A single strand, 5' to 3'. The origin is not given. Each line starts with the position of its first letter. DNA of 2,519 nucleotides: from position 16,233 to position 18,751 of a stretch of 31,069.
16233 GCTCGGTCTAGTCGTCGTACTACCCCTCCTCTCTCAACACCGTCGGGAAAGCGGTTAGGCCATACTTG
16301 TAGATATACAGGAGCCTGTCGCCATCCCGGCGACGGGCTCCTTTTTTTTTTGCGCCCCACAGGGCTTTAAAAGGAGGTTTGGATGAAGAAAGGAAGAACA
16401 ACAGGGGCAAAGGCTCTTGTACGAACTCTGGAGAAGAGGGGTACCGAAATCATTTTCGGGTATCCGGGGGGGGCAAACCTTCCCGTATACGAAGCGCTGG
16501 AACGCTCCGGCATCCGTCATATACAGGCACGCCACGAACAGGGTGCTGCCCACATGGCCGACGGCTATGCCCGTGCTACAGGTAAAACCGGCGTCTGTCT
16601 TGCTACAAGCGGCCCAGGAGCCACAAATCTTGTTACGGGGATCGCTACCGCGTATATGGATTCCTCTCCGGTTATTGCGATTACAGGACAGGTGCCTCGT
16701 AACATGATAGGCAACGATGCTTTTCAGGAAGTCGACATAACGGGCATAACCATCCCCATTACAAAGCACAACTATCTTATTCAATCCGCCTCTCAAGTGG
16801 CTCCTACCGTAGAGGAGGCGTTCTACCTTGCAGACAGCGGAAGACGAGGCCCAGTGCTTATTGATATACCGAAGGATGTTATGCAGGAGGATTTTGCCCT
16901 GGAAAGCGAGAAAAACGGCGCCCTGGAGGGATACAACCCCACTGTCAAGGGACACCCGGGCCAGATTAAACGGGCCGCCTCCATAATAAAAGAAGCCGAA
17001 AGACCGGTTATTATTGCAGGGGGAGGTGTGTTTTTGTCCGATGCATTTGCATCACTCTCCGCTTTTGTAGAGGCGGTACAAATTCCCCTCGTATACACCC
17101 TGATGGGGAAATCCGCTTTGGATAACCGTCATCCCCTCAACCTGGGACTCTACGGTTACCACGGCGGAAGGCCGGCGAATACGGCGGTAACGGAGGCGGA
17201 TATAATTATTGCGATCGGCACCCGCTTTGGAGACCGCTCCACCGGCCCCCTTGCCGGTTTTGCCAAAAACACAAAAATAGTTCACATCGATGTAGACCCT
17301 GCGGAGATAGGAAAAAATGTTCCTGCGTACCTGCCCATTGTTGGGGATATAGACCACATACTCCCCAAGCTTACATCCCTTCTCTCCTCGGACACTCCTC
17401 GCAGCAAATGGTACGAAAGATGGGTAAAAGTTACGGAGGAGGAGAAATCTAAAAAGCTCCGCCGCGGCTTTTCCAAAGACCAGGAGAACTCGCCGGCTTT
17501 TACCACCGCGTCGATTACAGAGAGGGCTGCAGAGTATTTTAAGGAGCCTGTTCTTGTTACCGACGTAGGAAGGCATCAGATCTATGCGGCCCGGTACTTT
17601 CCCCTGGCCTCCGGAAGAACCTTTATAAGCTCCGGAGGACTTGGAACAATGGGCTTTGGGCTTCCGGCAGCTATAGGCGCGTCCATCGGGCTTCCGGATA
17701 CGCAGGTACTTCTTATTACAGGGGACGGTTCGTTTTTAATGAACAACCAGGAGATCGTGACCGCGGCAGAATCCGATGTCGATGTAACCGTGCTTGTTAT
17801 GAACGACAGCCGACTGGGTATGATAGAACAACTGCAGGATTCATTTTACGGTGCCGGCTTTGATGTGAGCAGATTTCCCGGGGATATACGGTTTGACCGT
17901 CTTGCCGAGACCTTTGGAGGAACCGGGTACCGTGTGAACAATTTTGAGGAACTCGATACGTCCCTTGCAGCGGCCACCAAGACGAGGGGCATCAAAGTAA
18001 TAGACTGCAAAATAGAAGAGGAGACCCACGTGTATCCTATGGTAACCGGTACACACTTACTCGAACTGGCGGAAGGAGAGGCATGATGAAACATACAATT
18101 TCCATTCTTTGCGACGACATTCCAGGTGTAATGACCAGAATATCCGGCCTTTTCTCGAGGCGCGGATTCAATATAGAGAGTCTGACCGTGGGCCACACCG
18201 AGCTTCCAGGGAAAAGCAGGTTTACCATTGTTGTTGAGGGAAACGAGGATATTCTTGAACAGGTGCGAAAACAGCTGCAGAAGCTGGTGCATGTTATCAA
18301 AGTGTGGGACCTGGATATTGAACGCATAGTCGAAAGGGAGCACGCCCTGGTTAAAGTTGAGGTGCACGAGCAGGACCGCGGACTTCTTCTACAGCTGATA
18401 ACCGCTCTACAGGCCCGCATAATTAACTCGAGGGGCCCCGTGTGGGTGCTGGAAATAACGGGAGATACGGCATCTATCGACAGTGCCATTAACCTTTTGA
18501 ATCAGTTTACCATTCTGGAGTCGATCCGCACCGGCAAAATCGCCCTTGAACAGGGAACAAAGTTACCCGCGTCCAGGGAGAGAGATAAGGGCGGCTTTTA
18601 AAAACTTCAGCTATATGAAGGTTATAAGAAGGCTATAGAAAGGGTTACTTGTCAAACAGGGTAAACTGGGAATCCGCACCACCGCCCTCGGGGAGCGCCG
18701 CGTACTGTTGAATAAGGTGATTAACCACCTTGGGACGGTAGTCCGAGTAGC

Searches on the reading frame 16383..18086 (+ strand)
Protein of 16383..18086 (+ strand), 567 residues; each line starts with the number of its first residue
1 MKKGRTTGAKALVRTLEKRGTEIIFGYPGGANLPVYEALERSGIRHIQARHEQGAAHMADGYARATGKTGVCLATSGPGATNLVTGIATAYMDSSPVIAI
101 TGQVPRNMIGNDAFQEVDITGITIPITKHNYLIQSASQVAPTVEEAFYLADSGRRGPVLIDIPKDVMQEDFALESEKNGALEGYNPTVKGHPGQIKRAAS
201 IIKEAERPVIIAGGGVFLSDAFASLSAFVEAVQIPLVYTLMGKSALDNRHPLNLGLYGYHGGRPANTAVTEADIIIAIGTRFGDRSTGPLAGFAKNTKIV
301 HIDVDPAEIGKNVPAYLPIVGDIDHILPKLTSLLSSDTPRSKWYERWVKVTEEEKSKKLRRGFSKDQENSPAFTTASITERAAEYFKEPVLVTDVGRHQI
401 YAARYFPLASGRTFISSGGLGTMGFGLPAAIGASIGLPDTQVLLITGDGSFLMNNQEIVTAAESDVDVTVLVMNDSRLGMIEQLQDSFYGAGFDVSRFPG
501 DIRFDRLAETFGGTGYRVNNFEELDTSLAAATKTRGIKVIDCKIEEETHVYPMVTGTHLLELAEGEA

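Call 22: search_protein_families(library=pfam, proteins=[window:16383-18086:+], max_evalue=0.00001)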
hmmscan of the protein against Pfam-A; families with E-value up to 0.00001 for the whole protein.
window:16383-18086:+ (567 aa): 3 families
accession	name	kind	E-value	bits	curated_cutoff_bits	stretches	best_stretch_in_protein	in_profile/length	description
PF00205.28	TPP_enzyme_M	-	7.8e-47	158.9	30.4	1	195-330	1-137/137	Thiamine pyrophosphate enzyme, central domain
PF02776.23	TPP_enzyme_N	-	1.4e-43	147.9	26.8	1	7-121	2-118/119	Thiamine pyrophosphate enzyme, N-terminal TPP binding domain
PF02775.26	TPP_enzyme_C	-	4.8e-43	147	21.9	1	394-542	1-151/151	Thiamine pyrophosphate enzyme, C-terminal TPP binding domain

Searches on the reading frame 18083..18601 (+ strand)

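Call 22: search_protein_families(library=pfam, proteins=[window:18083-18601:+], max_evalue=0.00001)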
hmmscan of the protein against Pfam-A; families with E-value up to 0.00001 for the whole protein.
window:18083-18601:+ (172 aa): 4 families
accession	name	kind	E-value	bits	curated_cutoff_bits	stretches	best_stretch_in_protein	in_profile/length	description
PF22629.2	ACT_AHAS_ss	-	8e-24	84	27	1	6-73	1-67/67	AHAS small subunit-like ACT domain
PF10369.15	ALS_ss_C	-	6.5e-18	65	23.2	1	85-158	1-74/74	Small subunit of acetolactate synthase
PF01842.31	ACT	-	1.3e-15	57.3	27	1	4-69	1-65/66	ACT domain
PF13710.12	ACT_5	-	1.5e-15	57.2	27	1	13-74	2-62/62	ACT domain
